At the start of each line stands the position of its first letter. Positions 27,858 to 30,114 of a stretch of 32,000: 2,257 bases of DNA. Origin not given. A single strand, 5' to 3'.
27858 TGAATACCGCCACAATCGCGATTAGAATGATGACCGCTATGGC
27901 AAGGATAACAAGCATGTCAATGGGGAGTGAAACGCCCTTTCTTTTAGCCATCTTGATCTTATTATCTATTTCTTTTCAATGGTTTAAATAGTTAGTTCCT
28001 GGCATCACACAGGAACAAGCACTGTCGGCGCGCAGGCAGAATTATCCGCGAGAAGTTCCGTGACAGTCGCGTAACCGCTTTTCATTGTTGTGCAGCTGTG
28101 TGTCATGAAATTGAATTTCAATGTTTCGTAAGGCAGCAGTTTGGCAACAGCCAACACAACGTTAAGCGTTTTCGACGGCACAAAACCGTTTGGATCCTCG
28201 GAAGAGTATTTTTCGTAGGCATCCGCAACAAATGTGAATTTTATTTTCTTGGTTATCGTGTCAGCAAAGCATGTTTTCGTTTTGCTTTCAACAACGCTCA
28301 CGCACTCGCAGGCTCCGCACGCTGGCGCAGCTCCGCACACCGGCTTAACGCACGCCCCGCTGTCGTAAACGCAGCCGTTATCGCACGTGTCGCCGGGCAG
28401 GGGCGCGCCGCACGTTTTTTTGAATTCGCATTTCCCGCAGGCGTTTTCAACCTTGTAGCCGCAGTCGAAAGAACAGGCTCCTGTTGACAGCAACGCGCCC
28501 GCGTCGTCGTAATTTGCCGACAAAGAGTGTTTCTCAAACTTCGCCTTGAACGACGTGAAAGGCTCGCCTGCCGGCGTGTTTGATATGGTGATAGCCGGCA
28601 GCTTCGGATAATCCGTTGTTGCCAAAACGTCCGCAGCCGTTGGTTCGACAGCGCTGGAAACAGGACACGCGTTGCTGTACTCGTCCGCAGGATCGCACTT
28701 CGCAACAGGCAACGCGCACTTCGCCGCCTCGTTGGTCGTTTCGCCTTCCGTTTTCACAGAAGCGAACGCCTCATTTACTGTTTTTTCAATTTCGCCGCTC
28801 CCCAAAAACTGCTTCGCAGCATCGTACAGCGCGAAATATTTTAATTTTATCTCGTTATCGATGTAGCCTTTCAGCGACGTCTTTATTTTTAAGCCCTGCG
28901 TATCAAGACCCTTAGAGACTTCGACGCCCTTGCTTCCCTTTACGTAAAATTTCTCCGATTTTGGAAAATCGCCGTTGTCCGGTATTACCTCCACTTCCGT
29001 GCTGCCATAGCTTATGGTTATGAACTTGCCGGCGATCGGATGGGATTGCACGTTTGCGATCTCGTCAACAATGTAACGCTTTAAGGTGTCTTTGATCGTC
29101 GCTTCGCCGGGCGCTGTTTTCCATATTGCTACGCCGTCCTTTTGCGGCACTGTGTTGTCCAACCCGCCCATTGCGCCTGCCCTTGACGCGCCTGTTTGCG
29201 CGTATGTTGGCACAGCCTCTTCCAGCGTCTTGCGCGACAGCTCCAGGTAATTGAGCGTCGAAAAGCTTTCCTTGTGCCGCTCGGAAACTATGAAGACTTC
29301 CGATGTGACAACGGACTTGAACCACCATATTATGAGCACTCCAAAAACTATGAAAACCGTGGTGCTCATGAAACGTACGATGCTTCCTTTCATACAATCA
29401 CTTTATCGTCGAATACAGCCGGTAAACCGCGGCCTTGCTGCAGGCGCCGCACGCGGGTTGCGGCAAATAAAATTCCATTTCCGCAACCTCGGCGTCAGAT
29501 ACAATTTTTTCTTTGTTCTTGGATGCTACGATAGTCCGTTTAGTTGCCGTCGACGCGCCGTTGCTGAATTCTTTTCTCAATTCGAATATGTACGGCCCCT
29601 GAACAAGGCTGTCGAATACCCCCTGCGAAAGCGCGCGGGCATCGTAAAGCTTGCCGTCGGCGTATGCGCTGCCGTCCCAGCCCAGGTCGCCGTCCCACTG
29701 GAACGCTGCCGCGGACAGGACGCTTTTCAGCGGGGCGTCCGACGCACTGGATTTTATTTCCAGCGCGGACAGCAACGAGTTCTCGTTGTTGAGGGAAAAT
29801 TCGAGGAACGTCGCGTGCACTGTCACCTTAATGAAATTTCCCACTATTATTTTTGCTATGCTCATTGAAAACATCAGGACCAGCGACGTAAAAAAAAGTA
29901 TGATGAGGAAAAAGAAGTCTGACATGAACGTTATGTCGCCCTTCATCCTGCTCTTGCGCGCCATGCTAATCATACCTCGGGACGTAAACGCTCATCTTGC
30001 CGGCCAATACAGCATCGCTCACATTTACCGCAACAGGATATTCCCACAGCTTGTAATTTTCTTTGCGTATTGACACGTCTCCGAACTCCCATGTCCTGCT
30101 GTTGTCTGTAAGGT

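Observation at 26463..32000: Tightly packed operon (at least 7 genes) of exported, Cys-rich proteins with pilin-like N-termini and no family I can name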

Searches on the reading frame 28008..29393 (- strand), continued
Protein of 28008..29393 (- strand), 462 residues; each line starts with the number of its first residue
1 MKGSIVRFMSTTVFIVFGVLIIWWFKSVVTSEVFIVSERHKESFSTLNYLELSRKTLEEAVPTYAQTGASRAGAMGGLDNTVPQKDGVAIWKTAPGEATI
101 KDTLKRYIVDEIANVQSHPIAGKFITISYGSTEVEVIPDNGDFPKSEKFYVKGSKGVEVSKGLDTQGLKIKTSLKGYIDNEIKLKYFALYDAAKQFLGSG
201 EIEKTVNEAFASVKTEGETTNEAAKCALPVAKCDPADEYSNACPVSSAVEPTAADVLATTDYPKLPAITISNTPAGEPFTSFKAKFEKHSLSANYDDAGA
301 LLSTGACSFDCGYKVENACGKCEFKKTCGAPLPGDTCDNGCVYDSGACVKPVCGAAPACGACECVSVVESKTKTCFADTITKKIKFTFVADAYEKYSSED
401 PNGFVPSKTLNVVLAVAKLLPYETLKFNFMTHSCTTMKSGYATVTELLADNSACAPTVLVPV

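Call 39: search_protein_families(library=pfam, alignment_id=A3, max_evalue=0.1)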
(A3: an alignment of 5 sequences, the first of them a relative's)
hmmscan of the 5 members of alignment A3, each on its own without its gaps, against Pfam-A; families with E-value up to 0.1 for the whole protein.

A. member 1, L010:10001-12127:+ (708 aa): 1 family
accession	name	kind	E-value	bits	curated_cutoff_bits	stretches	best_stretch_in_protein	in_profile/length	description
PF00482.28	T2SSF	-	0.019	15.4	25.2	1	461-589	4-122/125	Type II secretion system (T2SS), protein F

B. families by the number of members that match (of 5 scanned): 3 families
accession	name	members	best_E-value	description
PF00482.28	T2SSF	4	7.4e-07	Type II secretion system (T2SS), protein F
PF09548.15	Spore_III_AB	1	0.06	Stage III sporulation protein AB (spore_III_AB)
PF14235.11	DUF4337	1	0.069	Domain of unknown function (DUF4337)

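Call 51: predict_structure(alignment_id=A4)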
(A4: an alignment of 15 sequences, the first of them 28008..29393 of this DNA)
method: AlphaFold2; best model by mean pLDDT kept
length: 462 residues; sequences in the alignment: 15
mean_pLDDT: 60.5   pTM: 0.42
mean pLDDT of the five models: 60.5, 58.2, 56.6, 54.7, 50.9
residues with pLDDT >= 90: 16; 70-90: 114; 50-70: 195; < 50: 137
segments of 3 or more residues with pLDDT < 50: 1-10, 25-41, 74-78, 83-95, 144-147, 164-168, 185-192, 325-362, 400-427
pLDDT, mean of each block of 10 residues (from residue 1): 44 54 49 41 57 63 59 50 45 51 68 60 57 62 51 58 48 54 48 57 75 84 81 84 86 87 62 54 58 77 89 76 45 40 38 43 65 88 87 59 33 34 47 78 74 63 68
secondary structure, 60 per line:
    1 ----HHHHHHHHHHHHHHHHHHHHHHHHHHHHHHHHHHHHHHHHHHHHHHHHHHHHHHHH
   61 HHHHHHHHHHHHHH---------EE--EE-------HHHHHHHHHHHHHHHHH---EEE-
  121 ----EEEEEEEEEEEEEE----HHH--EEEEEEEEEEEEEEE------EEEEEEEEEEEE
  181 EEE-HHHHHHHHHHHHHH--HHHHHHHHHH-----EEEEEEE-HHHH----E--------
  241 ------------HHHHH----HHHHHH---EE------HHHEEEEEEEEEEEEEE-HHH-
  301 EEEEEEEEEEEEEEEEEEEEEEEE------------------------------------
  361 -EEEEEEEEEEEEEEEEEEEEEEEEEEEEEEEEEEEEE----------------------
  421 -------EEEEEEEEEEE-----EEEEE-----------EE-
elements in order: H5-74 H97-113 E117-119 E125-138 E148-162 E169-183 H185-198 H201-210 E216-222 H224-227 H253-257 H262-267 E282-295 E301-324 E362-398 E428-438 E444-448

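Call 54: fold_search(model_id=the predicted structure, library=pdb)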
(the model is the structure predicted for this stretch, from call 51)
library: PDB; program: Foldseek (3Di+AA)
matches with E <= 10: 606; with E <= 0.001: 0
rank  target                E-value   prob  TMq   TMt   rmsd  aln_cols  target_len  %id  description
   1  7p8x_A                1.6e-02  0.09  0.08  0.12  48.1       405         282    8  Crystal Structure of leukotoxin LukE from Staphylococcus aureus in complex with a doubly sulfated CCR2 N-terminal pept (released 2022-04-06)
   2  3roh                  1.8e-02  0.13  0.10  0.14  48.7       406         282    8  Crystal Structure of Leukotoxin (LukE) from Staphylococcus aureus subsp. aureus COL. (released 2011-05-04)
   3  7p8t                  3.2e-02  0.09  0.10  0.15  44.1       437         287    6  Crystal Structure of leukotoxin LukE from Staphylococcus aureus at 1.5 Angstrom resolution (released 2022-04-06)
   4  7p8s                  3.8e-02  0.08  0.08  0.12  43.4       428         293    7  Crystal Structure of leukotoxin LukE from Staphylococcus aureus at 1.9 Angstrom resolution (released 2022-04-06)
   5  7p8u                  5.0e-02  0.09  0.10  0.15  42.1       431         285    6  Crystal Structure of leukotoxin LukE from Staphylococcus aureus in complex with p-cresyl sulfate (released 2022-04-06)
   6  7p93_A                1.4e-01  0.04  0.09  0.13  48.1       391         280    8  Crystal Structure of leukotoxin LukE from Staphylococcus aureus in complex with a sulfated ACKR1 N-terminal peptide (released 2022-04-06)
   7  3lk2_B                2.1e-01  0.54  0.12  0.21  21.7       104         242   14  Crystal structure of CapZ bound to the uncapping motif from CARMIL (released 2010-04-07)
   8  9icz_B                2.2e-01  0.14  0.07  0.12  19.7       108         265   12  C-Methyltransferase SeMT from Saccharopolyspora erythraea (released 2025-12-10)
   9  3aaa_B                2.4e-01  0.47  0.11  0.19  21.6       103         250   14  Crystal Structure of Actin capping protein in complex with V-1 (released 2010-08-04)
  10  5g47_A                2.4e-01  0.03  0.06  0.06  25.9       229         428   12  Structure of Gc glycoprotein from severe fever with thrombocytopenia syndrome virus in the trimeric postfusion conform (released 2016-07-06)
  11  5u9o_B                2.7e-01  0.28  0.09  0.22   8.2        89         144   11  Cocrystal structure of the intermembrane space region of the plastid division proteins PARC6 and PDV1 (released 2017-12-20)
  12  5u9o_G                3.1e-01  0.21  0.10  0.23  12.6       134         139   10  Cocrystal structure of the intermembrane space region of the plastid division proteins PARC6 and PDV1 (released 2017-12-20)
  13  9gxj_A                3.3e-01  0.04  0.08  0.09  18.6       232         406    7  Aerolysin E254A/E258A in styrene-maleic acid lipid particles (released 2025-10-08)
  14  6lup_A                3.3e-01  0.02  0.05  0.09  37.4       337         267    6  Crystal structure of shark MHC CLASS I for 2.3 angstrom (released 2021-04-28)
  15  5afu_L                3.5e-01  0.33  0.15  0.23  20.7       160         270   12  Cryo-EM structure of dynein tail-dynactin-BICD2N complex (released 2015-03-11)
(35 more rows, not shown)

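Call 64: search_protein_representatives(alignment_id=A4)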
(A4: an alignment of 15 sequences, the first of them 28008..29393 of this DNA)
Query: 15 sequences, 444 profile positions. Proteins with E-value up to 0.001 (for the whole library): 13; up to 1e-10: 9; up to 1e-30: 2. The best 13 are listed.
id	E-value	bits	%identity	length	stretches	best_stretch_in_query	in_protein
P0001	7.9e-201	684.3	-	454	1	9-439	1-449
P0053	5.9e-68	246.4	-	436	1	1-441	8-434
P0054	5.0e-24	101.6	-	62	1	9-57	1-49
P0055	2.0e-15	73.3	-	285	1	13-224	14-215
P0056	2.7e-14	69.5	-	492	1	13-364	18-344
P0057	8.1e-13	64.7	-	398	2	1-277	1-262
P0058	2.1e-11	60.1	-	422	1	1-410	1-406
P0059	2.2e-11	60.0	-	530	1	13-376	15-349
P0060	6.4e-11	58.4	-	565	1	2-392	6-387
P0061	1.1e-07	47.8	-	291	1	1-204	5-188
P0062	7.4e-05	38.4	-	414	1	43-202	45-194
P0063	3.0e-04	36.4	-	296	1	10-199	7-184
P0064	4.6e-04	35.8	-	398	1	37-202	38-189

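Call 66: list_cluster_members(proteins=[P0053, P0055, P0056, P0057, P0058, P0059, P0060, P0061, P0062, P0064])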
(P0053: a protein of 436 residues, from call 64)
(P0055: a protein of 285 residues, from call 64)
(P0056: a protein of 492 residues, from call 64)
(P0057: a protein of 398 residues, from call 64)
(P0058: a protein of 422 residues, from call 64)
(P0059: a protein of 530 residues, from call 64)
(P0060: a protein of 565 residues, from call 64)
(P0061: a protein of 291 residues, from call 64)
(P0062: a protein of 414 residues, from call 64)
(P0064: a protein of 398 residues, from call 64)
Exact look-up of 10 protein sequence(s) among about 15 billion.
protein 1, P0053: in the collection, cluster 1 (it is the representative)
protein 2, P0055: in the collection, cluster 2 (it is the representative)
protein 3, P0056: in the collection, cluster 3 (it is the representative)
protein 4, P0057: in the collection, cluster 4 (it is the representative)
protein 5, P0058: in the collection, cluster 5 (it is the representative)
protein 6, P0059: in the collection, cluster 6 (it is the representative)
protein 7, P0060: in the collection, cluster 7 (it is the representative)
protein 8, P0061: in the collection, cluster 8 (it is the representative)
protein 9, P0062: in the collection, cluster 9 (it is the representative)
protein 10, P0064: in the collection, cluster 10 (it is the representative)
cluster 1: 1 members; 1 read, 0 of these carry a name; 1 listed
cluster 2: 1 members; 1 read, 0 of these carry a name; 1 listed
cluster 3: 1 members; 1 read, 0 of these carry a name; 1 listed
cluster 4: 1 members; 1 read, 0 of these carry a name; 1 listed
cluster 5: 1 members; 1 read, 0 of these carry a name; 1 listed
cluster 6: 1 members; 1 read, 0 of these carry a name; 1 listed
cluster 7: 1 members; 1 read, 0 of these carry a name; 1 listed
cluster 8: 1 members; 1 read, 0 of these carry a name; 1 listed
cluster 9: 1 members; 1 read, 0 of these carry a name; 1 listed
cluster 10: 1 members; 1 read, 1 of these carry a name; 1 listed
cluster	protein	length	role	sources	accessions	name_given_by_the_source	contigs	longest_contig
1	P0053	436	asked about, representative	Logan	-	-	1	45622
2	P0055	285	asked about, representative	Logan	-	-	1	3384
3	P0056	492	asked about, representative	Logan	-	-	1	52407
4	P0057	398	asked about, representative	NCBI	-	-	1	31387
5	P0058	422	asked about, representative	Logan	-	-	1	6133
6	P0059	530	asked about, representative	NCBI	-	-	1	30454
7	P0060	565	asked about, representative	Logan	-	-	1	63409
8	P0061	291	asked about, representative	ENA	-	-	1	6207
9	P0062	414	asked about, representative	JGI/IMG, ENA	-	-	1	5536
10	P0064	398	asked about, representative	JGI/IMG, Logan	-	hypothetical protein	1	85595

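Call 67: find_encoding_contigs(protein=P0060, flank=10000, max_places=1)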
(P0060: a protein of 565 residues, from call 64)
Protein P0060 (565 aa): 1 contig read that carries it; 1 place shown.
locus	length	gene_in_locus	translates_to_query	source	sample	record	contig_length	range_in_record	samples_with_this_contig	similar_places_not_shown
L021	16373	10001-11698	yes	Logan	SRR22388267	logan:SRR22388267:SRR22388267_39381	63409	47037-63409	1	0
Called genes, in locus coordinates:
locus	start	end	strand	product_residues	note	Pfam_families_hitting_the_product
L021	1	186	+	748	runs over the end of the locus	PF00437:T2SSE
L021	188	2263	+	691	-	-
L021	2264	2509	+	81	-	-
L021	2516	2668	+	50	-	-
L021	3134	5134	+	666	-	-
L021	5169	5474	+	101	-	-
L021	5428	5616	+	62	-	-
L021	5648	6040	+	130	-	-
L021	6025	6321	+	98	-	-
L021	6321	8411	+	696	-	-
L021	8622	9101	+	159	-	-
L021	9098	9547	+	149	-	-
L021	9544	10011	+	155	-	-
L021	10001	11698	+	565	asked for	-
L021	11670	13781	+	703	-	-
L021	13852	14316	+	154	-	-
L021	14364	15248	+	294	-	-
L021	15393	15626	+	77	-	PF01918:Alba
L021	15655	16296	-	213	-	PF01712:dNK (weak), PF02223:Thymidylate_kin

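Call 68: find_encoding_contigs(protein=P0053, flank=10000, max_places=1)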
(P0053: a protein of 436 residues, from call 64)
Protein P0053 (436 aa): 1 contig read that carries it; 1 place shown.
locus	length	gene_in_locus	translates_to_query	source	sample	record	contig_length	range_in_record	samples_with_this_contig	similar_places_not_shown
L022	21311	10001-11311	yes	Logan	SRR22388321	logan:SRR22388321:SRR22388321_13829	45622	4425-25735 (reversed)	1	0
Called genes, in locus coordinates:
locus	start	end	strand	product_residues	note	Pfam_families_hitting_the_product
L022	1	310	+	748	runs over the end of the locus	PF00437:T2SSE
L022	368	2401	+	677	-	-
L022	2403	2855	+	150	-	-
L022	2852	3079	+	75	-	-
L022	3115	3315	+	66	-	-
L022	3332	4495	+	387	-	-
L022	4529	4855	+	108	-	-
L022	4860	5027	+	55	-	-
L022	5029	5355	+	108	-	-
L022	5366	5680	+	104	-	-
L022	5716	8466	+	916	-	-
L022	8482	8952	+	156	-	-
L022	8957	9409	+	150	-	-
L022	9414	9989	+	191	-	-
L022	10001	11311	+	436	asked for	-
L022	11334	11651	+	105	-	-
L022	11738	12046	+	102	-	PF01918:Alba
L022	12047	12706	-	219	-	PF01865:PhoU_div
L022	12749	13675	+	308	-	PF01384:PHO4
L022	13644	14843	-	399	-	PF01676:Metalloenzyme, PF10143:PhosphMutase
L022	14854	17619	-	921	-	PF20511:PMI_typeI_cat, PF07883:Cupin_2 (faint), PF21621:MPI_cupin_dom, PF02878:PGM_PMM_I, PF02879:PGM_PMM_II, PF02880:PGM_PMM_III, PF00408:PGM_PMM_IV (weak)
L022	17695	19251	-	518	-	PF02885:Glycos_trans_3N, PF00591:Glycos_transf_3, PF07831:PYNP_C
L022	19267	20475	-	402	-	PF02788:RuBisCO_large_N, PF00016:RuBisCO_large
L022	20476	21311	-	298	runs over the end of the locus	PF01008:IF-2B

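Call 70: search_protein_families(library=ncbifam, proteins=[L010:7785-10058:+], max_evalue=0.01)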
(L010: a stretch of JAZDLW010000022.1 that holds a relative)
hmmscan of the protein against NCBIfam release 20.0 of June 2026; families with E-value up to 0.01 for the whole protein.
L010:7785-10058:+ (757 aa): 17 families
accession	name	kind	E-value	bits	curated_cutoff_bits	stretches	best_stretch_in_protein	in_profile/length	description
TIGR03819.1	heli_sec_ATPase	hypoth_equivalog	8.6e-41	140.2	373.15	1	303-576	37-297/340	TadA family conjugal transfer-associated ATPase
NF058587.1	archaellum_moto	equivalog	3.2e-38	131.8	550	1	288-693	117-503/527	archaellum flagellar ATPase motor FlaI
NF053672.1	bindosome_BasE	exception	1.6e-19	70.1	1000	1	205-596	33-408/512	bindosome assembly system ATPase subunit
TIGR02782.1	TrbB_P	equivalog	1.4e-18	67.2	304.55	1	375-618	64-294/303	P-type conjugative transfer ATPase TrbB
TIGR02788.1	VirB11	equivalog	2.6e-17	62.8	249.95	1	449-578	143-264/308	P-type DNA transfer ATPase VirB11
NF010469.0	PRK13894.1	subfamily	1.5e-14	54.1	508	1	377-618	79-308/320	conjugal transfer ATPase TrbB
NF041000.1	ATPase_ComGA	equivalog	9.2e-13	47.8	300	1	446-599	124-264/267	competence type IV pilus ATPase ComGA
NF010407.0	PRK13833.1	subfamily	4.1e-12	46.2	499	1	411-628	105-310/323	conjugal transfer protein TrbB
NF010425.0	PRK13851.1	equivalog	7.2e-11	41.6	461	1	446-621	158-325/344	type IV secretion system protein VirB11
NF010475.0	PRK13900.1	equivalog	1.3e-10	40.9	389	1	450-596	160-304/333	type IV secretion system ATPase VirB11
TIGR02533.1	type_II_gspE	equivalog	3.5e-09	35.8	630.25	1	433-598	226-377/486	type II secretion system ATPase GspE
TIGR01420.1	pilT_fam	subfamily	1.6e-08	34.2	319.1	1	453-578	125-241/343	PilT/PilU family type 4a pilus ATPase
TIGR02538.1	type_IV_pilB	equivalog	5.4e-07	28.6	675.65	1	453-599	319-451/564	type IV-A pilus assembly ATPase PilB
TIGR02525.1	plasmid_TraJ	equivalog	5.6e-07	28.8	368.3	1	453-582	152-275/372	plasmid transfer ATPase TraJ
NF007755.0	PRK10436.1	equivalog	7.5e-06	24.9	617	1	433-618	202-373/465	type II secretion system protein GspE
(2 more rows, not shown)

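Call 76: search_protein_families(library=pfam, proteins=[L012:3230-9241:+, L021:11670-13781:+, L021:14364-15248:+, L005:12275-13414:+, L007:12129-13319:+], max_evalue=0.01)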
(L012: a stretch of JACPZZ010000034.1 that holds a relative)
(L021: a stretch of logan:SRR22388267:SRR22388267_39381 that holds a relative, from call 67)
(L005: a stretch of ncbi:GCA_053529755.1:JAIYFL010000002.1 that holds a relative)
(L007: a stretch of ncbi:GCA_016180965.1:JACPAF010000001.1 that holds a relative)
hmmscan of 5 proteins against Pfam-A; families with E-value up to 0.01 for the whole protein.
L012:3230-9241:+ (2003 aa): 5 families
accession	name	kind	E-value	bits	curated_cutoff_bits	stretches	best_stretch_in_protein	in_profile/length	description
PF14890.11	Intein_splicing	-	5.2e-48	163.2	35.8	2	481-1209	12-155/155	Intein splicing domain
PF14528.11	LAGLIDADG_3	-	7.8e-47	157.9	22.5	4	771-843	3-79/82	LAGLIDADG-like domain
PF00437.27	T2SSE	-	9.3e-09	34.8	24.9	1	1210-1287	156-222/370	Type II/IV secretion system protein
PF14527.11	LAGLIDADG_WhiA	-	2e-06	28.2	23.2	0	1592-1672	3-76/93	WhiA LAGLIDADG-like domain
PF05204.19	Hom_end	-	0.00011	22.7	21.1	0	1592-1649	16-71/110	Homing endonuclease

L021:11670-13781:+ (703 aa): 1 family
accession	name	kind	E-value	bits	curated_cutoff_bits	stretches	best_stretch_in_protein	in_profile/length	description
PF17957.7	Big_7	-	0.0057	17.7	24.1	0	198-268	1-59/70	Bacterial Ig domain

L021:14364-15248:+ (294 aa): 0 families

L005:12275-13414:+ (379 aa): 0 families

L007:12129-13319:+ (396 aa): 0 families

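Call 92: find_related_loci(query=A4, collection=viral_contigs, flank=5000)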
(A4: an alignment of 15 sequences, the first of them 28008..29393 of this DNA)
Query A4 (462 aa) in viral_contigs; peptide patterns used: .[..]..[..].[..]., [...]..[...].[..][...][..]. (x = any residue, [..] = any of these).
27 stretches matched a pattern, but none encodes a relative of the query by tblastn (E <= 1e-3).

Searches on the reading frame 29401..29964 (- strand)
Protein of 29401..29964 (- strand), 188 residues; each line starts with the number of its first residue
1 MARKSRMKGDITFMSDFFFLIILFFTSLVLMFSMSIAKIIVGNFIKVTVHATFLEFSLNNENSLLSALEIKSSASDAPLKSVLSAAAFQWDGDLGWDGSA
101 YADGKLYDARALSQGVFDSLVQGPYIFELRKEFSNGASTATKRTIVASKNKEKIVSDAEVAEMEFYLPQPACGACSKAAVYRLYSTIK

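Call 8: search_protein_families(library=pfam, proteins=[window:29401-29964:-], max_evalue=1)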
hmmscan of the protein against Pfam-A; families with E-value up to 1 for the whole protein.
window:29401-29964:- (188 aa): 2 families
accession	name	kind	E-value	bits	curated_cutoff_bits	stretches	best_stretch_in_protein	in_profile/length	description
PF02326.20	YMF19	-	0.069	14.4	22.6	1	11-41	6-36/84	Plant ATP synthase F0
PF16405.10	DUF5013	-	0.11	13.1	28.5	1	87-164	48-115/149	Domain of unknown function (DUF5013)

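Call 9: search_protein_families(library=ncbifam, proteins=[window:29401-29964:-], max_evalue=1)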
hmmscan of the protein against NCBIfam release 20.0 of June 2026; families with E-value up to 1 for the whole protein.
window:29401-29964:- (188 aa): 0 families

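Call 86: search_solved_structures(query=A9, max_evalue=10)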
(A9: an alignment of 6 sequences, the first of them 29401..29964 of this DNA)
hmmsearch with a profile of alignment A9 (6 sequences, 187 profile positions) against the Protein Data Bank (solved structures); distinct sequences matched with E-value up to 10: 2.
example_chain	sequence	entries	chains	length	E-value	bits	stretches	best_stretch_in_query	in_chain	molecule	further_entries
3idv_A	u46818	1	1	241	0.27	14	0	143-178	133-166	Protein disulfide-isomerase A4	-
2lgw_A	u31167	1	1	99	2.2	11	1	68-120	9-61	DnaJ homolog subfamily B member 2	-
